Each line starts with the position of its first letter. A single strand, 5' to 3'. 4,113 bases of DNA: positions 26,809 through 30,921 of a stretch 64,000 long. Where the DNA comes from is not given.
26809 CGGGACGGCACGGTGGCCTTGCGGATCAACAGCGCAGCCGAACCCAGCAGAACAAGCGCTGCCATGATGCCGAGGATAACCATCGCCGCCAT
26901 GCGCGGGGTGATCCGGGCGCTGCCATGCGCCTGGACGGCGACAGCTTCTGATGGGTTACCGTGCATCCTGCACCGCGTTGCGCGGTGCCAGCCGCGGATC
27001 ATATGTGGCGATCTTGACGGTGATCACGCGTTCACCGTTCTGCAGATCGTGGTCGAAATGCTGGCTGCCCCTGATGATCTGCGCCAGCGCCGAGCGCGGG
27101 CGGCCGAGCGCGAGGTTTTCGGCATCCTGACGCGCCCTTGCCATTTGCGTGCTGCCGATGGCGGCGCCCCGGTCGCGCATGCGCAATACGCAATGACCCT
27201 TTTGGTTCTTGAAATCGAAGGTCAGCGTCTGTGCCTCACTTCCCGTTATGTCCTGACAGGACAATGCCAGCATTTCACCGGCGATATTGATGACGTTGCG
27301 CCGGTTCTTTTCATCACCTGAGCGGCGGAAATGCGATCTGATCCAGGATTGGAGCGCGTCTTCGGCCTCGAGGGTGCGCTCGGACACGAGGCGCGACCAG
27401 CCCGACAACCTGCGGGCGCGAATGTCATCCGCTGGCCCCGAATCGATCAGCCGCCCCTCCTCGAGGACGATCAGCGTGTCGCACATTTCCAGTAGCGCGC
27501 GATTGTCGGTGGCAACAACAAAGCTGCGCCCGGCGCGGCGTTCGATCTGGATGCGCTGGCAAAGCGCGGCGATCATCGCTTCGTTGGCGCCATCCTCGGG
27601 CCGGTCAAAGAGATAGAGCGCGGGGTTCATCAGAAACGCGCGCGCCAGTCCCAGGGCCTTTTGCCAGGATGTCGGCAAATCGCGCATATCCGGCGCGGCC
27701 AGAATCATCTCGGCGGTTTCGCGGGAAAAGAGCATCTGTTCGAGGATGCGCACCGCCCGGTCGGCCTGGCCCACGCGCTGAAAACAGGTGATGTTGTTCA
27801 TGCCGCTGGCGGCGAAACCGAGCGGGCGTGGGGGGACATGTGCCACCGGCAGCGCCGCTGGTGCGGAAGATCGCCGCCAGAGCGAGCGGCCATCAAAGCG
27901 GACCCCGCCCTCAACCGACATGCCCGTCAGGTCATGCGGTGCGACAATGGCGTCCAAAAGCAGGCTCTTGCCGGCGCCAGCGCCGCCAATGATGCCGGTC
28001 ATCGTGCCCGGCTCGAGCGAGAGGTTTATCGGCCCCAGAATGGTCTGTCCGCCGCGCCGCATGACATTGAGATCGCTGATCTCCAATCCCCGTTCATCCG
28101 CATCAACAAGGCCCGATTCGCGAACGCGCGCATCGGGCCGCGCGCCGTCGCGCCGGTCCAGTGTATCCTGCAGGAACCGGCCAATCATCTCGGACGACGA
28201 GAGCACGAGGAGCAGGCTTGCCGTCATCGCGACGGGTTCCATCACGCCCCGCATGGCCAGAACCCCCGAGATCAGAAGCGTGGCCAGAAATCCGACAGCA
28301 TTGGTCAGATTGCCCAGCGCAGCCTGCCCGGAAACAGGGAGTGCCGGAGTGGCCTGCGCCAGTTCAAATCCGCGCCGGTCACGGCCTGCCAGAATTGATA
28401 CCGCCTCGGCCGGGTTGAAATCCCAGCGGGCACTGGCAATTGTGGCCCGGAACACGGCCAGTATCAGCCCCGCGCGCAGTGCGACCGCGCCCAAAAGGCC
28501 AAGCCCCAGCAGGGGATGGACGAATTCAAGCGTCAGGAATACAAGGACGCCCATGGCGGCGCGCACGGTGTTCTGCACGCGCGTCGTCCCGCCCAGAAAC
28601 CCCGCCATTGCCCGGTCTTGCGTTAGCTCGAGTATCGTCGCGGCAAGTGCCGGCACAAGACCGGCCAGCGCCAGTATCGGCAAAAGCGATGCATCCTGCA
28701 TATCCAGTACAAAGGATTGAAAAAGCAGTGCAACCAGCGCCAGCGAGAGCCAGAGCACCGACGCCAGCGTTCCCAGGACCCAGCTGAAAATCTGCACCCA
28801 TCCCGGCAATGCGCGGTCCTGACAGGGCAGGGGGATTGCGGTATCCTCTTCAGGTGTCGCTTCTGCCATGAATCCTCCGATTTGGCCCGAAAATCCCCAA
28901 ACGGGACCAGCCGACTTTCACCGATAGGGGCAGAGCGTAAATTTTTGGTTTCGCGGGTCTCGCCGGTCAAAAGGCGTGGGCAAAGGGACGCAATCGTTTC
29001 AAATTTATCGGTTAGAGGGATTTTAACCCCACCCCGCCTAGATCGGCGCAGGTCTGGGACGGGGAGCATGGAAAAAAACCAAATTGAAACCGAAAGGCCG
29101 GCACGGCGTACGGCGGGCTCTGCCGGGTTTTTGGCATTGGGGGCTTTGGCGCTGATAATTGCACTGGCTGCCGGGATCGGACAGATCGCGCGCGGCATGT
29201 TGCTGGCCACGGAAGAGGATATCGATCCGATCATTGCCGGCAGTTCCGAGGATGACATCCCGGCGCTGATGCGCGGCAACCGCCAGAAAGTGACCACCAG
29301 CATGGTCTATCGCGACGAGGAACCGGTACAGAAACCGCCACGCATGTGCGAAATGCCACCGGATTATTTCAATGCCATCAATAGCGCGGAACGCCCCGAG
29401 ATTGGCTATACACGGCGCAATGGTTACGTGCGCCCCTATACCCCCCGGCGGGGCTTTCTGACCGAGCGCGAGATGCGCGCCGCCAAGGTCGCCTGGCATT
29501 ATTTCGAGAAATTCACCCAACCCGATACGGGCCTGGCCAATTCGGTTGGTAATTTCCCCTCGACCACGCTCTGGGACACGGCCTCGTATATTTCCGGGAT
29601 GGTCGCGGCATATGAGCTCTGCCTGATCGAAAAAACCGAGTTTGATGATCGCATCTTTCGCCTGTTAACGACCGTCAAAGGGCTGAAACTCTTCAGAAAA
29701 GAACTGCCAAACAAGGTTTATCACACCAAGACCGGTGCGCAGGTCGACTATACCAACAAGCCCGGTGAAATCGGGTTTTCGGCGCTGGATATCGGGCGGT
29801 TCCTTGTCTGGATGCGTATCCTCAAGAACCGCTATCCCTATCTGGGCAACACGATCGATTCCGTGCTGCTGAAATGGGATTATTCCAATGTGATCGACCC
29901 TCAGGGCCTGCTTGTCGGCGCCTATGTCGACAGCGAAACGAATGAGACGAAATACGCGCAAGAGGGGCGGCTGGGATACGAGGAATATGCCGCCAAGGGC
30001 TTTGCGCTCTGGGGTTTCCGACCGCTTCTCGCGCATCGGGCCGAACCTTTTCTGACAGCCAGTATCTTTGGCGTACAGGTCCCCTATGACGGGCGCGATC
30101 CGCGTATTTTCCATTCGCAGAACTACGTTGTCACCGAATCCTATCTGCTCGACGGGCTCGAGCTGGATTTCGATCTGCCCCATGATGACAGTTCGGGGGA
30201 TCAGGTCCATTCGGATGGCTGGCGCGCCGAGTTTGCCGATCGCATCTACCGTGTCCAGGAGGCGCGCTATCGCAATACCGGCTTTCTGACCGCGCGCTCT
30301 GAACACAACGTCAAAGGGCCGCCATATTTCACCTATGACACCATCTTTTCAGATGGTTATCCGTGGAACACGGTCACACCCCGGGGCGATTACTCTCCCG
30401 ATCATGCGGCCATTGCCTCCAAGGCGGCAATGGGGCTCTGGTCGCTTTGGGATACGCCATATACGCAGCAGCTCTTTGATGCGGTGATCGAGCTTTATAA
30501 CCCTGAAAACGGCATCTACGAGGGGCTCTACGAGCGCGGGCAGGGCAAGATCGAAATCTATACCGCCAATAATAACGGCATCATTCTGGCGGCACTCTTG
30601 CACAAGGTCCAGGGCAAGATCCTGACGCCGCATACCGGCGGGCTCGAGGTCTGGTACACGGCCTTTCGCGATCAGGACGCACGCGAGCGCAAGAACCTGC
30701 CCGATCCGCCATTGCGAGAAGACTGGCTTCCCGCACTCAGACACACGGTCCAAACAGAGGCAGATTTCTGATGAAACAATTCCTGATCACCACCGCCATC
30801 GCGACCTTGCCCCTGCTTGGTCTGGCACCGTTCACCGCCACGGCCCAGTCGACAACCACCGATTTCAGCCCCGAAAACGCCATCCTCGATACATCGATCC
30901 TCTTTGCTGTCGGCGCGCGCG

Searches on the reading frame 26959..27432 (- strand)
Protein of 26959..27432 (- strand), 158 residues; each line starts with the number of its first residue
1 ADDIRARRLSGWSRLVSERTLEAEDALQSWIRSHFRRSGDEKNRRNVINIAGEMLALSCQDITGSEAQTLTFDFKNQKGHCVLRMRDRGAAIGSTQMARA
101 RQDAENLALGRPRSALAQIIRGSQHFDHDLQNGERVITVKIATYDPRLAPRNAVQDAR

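Call 22: search_solved_structures(query=A3, max_evalue=10, show_alignments=3)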
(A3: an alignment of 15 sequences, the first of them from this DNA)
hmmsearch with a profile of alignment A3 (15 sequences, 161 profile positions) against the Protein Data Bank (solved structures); distinct sequences matched with E-value up to 10: 2.
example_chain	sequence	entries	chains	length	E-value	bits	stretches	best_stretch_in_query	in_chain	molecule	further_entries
5os9_A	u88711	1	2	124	0.84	12.7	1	8-27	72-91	B3 domain-containing transcription factor NGA1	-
7qep_L1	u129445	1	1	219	1.9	11.6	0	119-154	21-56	60S ribosomal protein L1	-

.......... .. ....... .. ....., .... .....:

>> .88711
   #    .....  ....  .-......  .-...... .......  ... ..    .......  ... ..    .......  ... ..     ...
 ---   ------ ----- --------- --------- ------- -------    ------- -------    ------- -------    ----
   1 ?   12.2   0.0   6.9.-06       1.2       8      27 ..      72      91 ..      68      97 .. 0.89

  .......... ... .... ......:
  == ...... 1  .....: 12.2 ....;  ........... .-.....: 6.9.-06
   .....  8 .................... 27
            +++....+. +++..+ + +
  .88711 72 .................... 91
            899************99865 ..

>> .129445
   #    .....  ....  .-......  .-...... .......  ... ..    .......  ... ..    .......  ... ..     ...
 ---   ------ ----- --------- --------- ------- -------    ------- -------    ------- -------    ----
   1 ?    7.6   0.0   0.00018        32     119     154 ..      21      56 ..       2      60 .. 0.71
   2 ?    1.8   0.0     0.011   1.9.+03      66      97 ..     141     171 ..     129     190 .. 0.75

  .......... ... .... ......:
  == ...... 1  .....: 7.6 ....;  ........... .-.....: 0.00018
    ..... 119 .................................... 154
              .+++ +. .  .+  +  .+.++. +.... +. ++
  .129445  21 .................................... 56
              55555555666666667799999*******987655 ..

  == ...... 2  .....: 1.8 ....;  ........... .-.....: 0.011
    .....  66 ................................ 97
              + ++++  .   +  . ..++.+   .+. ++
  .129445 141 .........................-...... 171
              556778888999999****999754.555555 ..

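Call 23: search_protein_families(library=pfam, alignment_id=A3, max_evalue=10)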
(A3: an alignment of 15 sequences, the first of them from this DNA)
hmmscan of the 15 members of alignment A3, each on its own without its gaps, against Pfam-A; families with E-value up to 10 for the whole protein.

A. member 1, seq(158 aa): 3 families
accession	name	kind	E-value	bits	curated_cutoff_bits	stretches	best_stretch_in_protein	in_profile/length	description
PF17729.6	DUF5569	-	0.015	15.7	37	1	16-73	18-77/225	Family of unknown function (DUF5569)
PF02036.22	SCP2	-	0.14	12.9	21.3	1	40-105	9-66/101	SCP-2 sterol transfer family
PF03928.20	HbpS-like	-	0.16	12.5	25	1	67-136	21-90/128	Haem degrading protein HbpS-like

B. families by the number of members that match (of 15 scanned): 12 families
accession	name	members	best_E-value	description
PF13581.12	HATPase_c_2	3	0.068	Histidine kinase-like ATPase domain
PF17729.6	DUF5569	2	0.015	Family of unknown function (DUF5569)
PF02362.26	B3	2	0.036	B3 DNA binding domain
PF01562.24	Pep_M12B_propep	2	0.05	Reprolysin family propeptide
PF07660.19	STN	1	0.0018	Secretin and TonB N terminus short domain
PF02518.31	HATPase_c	1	0.036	Histidine kinase-, DNA gyrase B-, and HSP90-like ATPase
PF23376.1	Fn3_VIN3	1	0.046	VIN3-like, fibronectin type-III domain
PF22764.1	E217_Gp32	1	0.12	Tail fiber protein gp32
PF02036.22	SCP2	1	0.14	SCP-2 sterol transfer family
PF03928.20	HbpS-like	1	0.16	Haem degrading protein HbpS-like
PF07477.17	Glyco_hydro_67C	1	0.18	Glycosyl hydrolase family 67 C-terminus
PF25789.1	TPR_NAA35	1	0.25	NAA35-like, TPR repeats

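Call 32: predict_structure(alignment_id=A3)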
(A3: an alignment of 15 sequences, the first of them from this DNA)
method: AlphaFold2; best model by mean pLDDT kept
length: 158 residues; sequences in the alignment: 15
mean_pLDDT: 86.5   pTM: 0.81
mean pLDDT of the five models: 86.5, 86.2, 85.6, 84.5, 84.4
residues with pLDDT >= 90: 105; 70-90: 32; 50-70: 16; < 50: 5
segments of 3 or more residues with pLDDT < 50: 154-158
pLDDT, mean of each block of 10 residues (from residue 1): 67 93 95 86 93 95 82 93 95 92 82 89 95 95 77 46
secondary structure, 60 per line:
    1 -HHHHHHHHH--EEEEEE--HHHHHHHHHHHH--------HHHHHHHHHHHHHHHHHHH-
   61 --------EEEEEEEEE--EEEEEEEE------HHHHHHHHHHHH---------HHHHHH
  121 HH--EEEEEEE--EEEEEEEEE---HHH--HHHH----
elements in order: H2-10 E13-18 H21-32 H41-59 E69-77 E80-87 H94-105 H115-122 E125-131 E134-142 H151-154

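Call 36: fold_search(model_id=the predicted structure, library=pdb)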
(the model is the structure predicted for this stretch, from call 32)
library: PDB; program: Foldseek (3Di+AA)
matches with E <= 10: 439; with E <= 0.001: 10
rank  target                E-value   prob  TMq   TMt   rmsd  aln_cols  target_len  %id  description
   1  1til_E                2.7e-05  1.00  0.60  0.67   4.9       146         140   12  Crystal Structures of the ADP and ATP bound forms of the Bacillus Anti-sigma factor SpoIIAB in complex with the Anti-a (released 2004-06-15)
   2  1l0o_A                3.2e-05  1.00  0.61  0.68   5.0       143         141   12  Crystal Structure of the Bacillus stearothermophilus Anti-Sigma Factor SpoIIAB with the Sporulation Sigma Factor Sigma (released 2002-04-03)
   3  1tid_A                3.6e-05  1.00  0.58  0.66   5.1       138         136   13  Crystal Structures of the ADP and ATP bound forms of the Bacillus Anti-sigma factor SpoIIAB in complex with the Anti-a (released 2004-06-15)
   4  1th8_A                5.6e-05  1.00  0.58  0.68   4.2       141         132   13  Crystal Structures of the ADP and ATP bound forms of the Bacillus Anti-sigma factor SpoIIAB in complex with the Anti-a (released 2004-06-15)
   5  1tid_C                3.0e-04  1.00  0.57  0.66   4.7       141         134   13  Crystal Structures of the ADP and ATP bound forms of the Bacillus Anti-sigma factor SpoIIAB in complex with the Anti-a (released 2004-06-15)
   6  8ih8_C                3.1e-04  1.00  0.54  0.65   6.5       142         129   13  anti-sigmaF factor and Anti-sigmaF factor antagonist complex(usfx-RsfB) (released 2024-02-28)
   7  9qih_A                4.6e-04  1.00  0.48  0.29   5.7       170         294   12  Structure of response regulator LvrC from Leptospira (released 2026-03-25)
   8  9qih_B                5.8e-04  1.00  0.49  0.29   5.5       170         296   12  Structure of response regulator LvrC from Leptospira (released 2026-03-25)
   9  8ih8_D                7.7e-04  1.00  0.46  0.55   5.6       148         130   14  anti-sigmaF factor and Anti-sigmaF factor antagonist complex(usfx-RsfB) (released 2024-02-28)
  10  1thn_A                9.1e-04  1.00  0.61  0.70   4.9       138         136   14  Crystal Structures of the ADP and ATP bound forms of the Bacillus Anti-sigma factor SpoIIAB in complex with the Anti-a (released 2004-06-15)
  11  6m36_A                1.1e-03  1.00  0.50  0.73   4.3       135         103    9  The crystal structure of B. subtilis RsbV/RsbW complex in the monoclinic crystal form (released 2020-07-15)
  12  6m37_A                1.1e-03  1.00  0.52  0.70   4.0       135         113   10  The crystal structure of B. subtilis RsbV/RsbW complex in the hexagonal crystal form (released 2020-07-15)
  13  6m36_G                1.3e-03  1.00  0.50  0.73   4.1       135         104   10  The crystal structure of B. subtilis RsbV/RsbW complex in the monoclinic crystal form (released 2020-07-15)
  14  8jzt_B                1.4e-03  1.00  0.56  0.67   6.3       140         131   11  The sigF and anti-sigma factor complex (released 2024-10-16)
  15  6m36_I                1.8e-03  1.00  0.52  0.75   3.9       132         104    9  The crystal structure of B. subtilis RsbV/RsbW complex in the monoclinic crystal form (released 2020-07-15)
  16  6m36_C                1.9e-03  1.00  0.49  0.69   4.4       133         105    9  The crystal structure of B. subtilis RsbV/RsbW complex in the monoclinic crystal form (released 2020-07-15)
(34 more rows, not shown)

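Call 87: find_homologous_proteins(query=A3, max_evalue=0.01)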
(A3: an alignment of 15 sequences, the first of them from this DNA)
Query A3 (15 sequences) (158 aa, profile of the alignment): 4 proteins with E <= 0.01 among 4371 candidates.
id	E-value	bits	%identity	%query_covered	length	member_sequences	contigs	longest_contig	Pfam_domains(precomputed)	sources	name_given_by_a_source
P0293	6.4e-57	210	43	90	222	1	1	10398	-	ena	-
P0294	9.4e-57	209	41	99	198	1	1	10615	-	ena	-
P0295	7.2e-54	200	43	94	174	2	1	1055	-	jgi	jgi:hypothetical protein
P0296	1.9e-50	189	45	95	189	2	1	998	-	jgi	jgi:hypothetical protein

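Call 88: find_encoding_contigs(protein=P0293, flank=8000, max_places=1)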
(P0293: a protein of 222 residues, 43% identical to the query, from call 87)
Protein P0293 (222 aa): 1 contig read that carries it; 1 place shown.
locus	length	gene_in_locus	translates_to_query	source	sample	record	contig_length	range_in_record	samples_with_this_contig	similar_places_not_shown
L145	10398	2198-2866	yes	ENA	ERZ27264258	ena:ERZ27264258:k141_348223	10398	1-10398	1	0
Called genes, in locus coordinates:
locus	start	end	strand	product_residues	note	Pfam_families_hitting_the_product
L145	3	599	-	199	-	?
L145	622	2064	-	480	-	PF00479:G6PD_N, PF02781:G6PD_C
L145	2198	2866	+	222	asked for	-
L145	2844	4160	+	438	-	PF25973:BSH_CzcB (faint)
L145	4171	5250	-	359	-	PF08240:ADH_N, PF00107:ADH_zinc_N, PF13602:ADH_zinc_N_2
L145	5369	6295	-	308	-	PF02625:XdhC_CoxI, PF13478:XdhC_C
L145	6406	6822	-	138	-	PF21619:DUF6855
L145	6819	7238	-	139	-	PF10604:Polyketide_cyc2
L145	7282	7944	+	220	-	PF13412:HTH_24 (faint), PF19187:HTH_PafC (faint), PF08279:HTH_11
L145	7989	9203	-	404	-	PF07992:Pyr_redox_2 (weak)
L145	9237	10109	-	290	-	PF00753:Lactamase_B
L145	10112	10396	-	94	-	?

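Call 89: find_encoding_contigs(protein=P0294, flank=8000, max_places=1)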
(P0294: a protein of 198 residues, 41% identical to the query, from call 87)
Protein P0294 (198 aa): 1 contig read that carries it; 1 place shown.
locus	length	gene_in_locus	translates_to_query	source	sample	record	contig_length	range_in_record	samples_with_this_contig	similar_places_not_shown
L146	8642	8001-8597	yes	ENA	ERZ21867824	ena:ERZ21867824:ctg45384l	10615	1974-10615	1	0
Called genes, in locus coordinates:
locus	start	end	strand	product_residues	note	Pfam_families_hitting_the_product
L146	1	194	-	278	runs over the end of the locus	PF01757:Acyl_transf_3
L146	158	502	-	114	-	-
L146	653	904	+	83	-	-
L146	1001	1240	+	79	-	-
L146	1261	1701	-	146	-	PF10604:Polyketide_cyc2 (weak), PF08327:AHSA1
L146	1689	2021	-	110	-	PF01022:HTH_5, PF01047:MarR (weak), PF12840:HTH_20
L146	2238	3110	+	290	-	PF00892:EamA (weak)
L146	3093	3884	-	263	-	-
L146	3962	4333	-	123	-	-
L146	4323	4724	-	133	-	-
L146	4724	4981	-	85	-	-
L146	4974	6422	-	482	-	PF11329:DUF3131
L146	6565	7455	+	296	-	-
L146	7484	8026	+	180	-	PF00005:ABC_tran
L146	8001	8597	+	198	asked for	-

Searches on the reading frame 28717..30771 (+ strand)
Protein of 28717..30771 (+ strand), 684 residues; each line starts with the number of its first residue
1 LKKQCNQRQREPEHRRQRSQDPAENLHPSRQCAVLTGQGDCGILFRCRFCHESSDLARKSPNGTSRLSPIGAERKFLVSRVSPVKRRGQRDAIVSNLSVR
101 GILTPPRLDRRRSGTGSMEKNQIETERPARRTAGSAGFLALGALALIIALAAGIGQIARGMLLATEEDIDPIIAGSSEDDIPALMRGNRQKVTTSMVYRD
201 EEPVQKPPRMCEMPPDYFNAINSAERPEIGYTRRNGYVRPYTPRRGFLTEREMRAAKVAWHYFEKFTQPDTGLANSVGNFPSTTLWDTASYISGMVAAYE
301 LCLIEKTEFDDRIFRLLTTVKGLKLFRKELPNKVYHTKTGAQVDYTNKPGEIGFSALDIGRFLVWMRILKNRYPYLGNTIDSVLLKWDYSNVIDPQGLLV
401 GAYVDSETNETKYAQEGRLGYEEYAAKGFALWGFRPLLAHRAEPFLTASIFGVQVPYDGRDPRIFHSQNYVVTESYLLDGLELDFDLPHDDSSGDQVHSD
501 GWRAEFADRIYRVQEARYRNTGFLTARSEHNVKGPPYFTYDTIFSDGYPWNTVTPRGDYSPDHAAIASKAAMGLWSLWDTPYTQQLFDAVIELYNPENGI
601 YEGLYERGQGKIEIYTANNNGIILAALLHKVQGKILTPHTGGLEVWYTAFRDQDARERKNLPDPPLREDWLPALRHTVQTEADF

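Call 9: search_protein_families(library=pfam, proteins=[window:28717-30771:+], max_evalue=0.01)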
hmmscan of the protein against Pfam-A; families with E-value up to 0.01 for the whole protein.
window:28717-30771:+ (684 aa): 1 family
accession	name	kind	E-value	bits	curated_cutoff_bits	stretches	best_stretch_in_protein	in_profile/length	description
PF11329.14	DUF3131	-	3.9e-116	388.5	20.3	1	254-633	1-367/367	Protein of unknown function (DUF3131)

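Call 45: search_protein_families(library=ncbifam, proteins=[window:28717-30771:+], max_evalue=0.00001)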
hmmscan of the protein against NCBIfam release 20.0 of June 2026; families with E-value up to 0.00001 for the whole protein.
window:28717-30771:+ (684 aa): 0 families
